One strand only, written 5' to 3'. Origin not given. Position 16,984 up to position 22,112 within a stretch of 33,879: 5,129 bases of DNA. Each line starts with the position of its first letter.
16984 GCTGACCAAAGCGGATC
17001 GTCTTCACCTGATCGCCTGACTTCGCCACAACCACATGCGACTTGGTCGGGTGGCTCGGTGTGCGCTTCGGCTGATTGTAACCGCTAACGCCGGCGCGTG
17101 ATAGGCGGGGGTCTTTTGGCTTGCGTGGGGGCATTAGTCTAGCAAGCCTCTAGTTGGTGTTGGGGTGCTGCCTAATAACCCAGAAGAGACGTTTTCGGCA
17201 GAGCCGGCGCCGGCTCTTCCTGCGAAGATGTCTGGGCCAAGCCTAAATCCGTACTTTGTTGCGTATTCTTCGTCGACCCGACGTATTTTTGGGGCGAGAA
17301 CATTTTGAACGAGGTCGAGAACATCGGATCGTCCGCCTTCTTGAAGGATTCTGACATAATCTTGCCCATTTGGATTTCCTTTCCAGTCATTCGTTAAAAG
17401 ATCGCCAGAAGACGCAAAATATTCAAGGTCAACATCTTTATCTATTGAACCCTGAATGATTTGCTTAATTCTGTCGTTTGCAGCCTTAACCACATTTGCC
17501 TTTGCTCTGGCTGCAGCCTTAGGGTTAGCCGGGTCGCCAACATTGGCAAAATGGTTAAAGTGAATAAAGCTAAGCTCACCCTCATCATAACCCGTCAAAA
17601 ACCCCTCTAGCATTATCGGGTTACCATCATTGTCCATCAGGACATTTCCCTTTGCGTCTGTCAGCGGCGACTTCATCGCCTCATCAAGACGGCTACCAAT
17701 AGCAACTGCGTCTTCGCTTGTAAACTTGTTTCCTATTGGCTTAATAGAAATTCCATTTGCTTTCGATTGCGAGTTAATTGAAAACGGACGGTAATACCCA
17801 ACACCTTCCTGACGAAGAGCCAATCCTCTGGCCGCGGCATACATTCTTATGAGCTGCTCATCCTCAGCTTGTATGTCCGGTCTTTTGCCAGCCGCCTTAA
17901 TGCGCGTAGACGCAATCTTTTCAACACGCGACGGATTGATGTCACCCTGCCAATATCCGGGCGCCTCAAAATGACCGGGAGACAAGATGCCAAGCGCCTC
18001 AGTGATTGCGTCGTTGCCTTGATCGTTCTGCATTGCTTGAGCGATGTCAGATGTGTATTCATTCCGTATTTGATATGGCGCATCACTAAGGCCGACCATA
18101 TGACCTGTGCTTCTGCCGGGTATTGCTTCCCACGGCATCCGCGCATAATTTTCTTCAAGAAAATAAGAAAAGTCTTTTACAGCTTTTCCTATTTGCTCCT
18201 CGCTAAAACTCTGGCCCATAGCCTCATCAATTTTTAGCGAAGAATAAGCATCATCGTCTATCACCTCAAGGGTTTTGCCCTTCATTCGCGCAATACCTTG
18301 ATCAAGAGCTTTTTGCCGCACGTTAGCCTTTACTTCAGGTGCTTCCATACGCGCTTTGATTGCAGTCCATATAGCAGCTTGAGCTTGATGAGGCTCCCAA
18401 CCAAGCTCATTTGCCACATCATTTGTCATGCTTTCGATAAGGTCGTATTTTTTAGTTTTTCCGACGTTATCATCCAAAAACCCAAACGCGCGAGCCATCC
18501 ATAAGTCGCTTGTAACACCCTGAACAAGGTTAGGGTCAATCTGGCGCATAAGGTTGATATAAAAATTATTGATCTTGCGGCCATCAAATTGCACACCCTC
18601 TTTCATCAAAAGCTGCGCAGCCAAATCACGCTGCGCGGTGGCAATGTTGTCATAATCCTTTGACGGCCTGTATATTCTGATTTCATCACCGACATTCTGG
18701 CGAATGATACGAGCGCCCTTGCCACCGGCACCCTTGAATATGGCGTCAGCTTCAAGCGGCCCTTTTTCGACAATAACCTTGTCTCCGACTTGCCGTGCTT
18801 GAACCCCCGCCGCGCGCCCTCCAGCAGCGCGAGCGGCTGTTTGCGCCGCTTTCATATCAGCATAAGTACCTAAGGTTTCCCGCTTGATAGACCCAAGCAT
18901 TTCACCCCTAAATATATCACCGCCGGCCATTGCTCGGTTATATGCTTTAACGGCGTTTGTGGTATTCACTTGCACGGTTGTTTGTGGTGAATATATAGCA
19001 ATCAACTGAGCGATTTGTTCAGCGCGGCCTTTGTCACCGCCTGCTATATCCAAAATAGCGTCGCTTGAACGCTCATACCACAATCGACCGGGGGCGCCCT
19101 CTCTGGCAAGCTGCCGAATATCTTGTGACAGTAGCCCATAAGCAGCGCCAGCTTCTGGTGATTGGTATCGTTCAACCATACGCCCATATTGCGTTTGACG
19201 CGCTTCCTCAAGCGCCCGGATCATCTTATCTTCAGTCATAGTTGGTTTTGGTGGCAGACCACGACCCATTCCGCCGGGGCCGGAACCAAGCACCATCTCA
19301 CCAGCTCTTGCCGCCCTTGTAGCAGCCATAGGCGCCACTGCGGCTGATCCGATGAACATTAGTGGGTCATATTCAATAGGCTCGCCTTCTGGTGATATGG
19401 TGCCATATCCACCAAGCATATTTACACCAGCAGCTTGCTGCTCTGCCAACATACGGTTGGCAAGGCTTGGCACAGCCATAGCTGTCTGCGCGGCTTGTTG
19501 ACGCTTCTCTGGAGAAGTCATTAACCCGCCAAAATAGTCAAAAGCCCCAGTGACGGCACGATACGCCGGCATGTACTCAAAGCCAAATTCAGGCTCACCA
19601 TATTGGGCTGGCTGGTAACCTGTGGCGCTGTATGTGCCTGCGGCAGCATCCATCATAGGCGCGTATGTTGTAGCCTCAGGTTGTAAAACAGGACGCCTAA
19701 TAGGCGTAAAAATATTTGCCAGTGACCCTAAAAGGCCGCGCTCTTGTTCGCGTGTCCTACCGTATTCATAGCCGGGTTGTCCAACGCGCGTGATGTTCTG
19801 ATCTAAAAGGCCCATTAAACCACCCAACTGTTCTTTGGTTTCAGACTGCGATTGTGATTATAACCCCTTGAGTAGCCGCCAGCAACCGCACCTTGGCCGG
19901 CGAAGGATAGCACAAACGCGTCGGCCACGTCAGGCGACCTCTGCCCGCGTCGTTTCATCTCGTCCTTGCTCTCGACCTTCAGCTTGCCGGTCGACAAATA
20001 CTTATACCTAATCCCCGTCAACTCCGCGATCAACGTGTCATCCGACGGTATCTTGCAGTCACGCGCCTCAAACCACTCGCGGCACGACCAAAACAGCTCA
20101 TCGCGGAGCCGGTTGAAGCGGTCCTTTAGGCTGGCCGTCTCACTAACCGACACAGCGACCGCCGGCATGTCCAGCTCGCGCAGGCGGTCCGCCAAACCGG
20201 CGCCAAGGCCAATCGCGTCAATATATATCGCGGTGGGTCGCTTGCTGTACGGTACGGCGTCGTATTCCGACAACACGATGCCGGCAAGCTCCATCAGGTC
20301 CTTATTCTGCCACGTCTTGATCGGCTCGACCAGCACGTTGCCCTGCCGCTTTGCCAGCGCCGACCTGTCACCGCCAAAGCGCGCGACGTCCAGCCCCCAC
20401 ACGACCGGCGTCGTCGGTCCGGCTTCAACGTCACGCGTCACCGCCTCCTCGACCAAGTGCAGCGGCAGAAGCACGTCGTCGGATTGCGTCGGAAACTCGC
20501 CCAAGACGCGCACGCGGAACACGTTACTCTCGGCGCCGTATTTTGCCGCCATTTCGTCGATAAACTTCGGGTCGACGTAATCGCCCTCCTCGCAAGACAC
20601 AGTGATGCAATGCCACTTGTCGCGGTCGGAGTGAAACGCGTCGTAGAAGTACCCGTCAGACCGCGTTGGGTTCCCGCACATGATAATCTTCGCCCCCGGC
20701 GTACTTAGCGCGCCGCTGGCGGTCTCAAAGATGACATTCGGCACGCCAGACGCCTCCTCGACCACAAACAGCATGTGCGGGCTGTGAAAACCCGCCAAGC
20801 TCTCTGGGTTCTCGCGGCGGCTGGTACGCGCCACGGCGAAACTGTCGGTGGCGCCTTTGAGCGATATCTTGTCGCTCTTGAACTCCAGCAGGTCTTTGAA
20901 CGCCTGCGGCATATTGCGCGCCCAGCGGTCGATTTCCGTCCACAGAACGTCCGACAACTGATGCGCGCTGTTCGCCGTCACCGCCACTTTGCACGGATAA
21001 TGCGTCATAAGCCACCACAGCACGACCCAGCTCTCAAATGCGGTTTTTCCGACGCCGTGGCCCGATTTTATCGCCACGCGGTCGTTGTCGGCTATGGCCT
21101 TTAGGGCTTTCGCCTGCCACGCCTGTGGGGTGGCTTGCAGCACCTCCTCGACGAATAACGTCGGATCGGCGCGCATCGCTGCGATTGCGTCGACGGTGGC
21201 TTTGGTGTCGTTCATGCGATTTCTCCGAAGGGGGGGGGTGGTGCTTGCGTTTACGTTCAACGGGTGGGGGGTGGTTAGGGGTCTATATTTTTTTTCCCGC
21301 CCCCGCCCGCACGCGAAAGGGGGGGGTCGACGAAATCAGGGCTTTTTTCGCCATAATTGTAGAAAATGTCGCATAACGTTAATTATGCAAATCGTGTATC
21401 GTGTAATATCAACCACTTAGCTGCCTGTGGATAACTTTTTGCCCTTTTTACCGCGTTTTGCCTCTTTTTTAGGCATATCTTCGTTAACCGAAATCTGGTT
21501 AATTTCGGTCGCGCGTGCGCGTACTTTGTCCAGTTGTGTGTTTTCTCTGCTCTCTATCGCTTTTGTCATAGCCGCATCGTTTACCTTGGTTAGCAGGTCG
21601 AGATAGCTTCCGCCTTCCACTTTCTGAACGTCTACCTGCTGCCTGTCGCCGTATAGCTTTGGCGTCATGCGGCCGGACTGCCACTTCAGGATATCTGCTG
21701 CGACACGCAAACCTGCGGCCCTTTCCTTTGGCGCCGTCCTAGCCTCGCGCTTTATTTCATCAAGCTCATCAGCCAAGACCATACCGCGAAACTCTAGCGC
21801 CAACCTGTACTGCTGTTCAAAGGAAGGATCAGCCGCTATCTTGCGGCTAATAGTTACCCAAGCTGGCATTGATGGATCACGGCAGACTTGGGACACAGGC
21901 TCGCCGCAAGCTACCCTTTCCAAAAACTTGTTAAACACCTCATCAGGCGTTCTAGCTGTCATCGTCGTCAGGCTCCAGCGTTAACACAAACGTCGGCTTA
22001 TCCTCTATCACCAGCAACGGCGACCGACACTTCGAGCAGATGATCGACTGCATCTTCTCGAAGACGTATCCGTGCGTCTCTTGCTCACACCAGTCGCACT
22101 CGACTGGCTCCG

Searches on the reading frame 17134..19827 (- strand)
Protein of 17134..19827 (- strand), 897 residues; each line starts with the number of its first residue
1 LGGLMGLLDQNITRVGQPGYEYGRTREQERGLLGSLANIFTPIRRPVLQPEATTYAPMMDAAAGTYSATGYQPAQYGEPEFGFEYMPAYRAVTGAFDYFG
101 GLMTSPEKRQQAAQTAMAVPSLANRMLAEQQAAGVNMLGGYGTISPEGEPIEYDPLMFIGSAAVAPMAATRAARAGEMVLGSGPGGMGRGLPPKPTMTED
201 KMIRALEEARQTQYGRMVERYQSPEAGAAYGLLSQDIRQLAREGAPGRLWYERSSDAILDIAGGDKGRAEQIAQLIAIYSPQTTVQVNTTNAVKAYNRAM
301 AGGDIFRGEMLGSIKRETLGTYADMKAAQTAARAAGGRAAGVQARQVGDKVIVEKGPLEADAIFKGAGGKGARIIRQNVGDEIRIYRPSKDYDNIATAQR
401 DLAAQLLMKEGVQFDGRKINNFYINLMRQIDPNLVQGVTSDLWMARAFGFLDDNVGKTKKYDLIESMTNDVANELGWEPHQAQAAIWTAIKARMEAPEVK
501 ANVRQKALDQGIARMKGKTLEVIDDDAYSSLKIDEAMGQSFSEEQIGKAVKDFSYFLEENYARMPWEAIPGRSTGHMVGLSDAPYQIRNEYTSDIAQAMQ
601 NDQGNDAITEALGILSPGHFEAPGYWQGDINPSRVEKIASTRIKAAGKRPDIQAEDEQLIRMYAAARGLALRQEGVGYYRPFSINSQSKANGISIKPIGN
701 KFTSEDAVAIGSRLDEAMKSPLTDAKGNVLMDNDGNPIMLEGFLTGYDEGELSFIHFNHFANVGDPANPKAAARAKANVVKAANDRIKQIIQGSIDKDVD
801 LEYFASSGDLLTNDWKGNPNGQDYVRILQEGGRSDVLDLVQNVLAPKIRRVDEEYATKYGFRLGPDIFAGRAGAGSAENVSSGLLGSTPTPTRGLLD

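Call 50: search_protein_families(library=phrogs, proteins=[window:17134-19827:-], max_evalue=0.001)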
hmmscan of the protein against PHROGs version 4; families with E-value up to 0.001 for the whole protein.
window:17134-19827:- (897 aa): 1 family
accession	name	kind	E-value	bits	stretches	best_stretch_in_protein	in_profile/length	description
phrog_3842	-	unknown function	4.8e-13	50.5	1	393-494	105-204/206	-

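Call 51: search_protein_families(library=pfam, proteins=[window:17134-19827:-], max_evalue=0.01)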
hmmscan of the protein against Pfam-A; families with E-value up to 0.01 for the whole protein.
window:17134-19827:- (897 aa): 1 family
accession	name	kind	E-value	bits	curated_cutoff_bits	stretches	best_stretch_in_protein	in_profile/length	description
PF23802.1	DUF7178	-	3.1e-13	50.5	27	2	394-492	95-191/193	Family of unknown function (DUF7178)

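Call 75: search_protein_families(library=padloc, proteins=[window:17134-19827:-], max_evalue=0.01)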
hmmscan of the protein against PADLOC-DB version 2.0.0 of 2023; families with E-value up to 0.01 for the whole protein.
window:17134-19827:- (897 aa): 0 families

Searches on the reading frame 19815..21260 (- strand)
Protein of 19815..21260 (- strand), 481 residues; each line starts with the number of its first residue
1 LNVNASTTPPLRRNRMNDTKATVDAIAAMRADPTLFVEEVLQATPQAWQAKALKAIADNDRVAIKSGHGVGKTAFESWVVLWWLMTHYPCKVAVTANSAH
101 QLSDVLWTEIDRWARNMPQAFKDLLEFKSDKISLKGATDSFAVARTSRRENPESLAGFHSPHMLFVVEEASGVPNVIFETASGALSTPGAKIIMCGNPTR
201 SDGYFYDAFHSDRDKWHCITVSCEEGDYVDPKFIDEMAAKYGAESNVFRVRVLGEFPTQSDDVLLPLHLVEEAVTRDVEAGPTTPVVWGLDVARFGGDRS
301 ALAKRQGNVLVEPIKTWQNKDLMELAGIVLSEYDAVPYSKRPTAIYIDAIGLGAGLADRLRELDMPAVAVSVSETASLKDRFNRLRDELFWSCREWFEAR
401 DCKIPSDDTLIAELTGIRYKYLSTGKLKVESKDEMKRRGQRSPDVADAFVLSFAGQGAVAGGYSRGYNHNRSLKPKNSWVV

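Call 50: search_protein_families(library=phrogs, proteins=[window:19815-21260:-], max_evalue=0.001)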
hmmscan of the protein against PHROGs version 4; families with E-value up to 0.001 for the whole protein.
window:19815-21260:- (481 aa): 4 families
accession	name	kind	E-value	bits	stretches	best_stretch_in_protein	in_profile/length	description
phrog_5902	-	unknown function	1.2e-63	216.6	1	15-330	4-329/359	-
phrog_2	-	head and packaging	5.6e-54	185.1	1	24-456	250-592/807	terminase large subunit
phrog_7579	-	head and packaging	0.00019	21.8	1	153-280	104-236/239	terminase large subunit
phrog_20197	-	unknown function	0.0002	22.3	0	25-111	14-101/158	-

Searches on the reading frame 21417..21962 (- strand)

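Call 50: search_protein_families(library=phrogs, proteins=[window:21417-21962:-], max_evalue=0.001)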
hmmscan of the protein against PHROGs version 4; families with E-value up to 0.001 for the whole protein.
window:21417-21962:- (181 aa): 1 family
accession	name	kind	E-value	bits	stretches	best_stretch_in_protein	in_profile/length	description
phrog_1482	-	head and packaging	1.4e-24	87.3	1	8-118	18-127/147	terminase small subunit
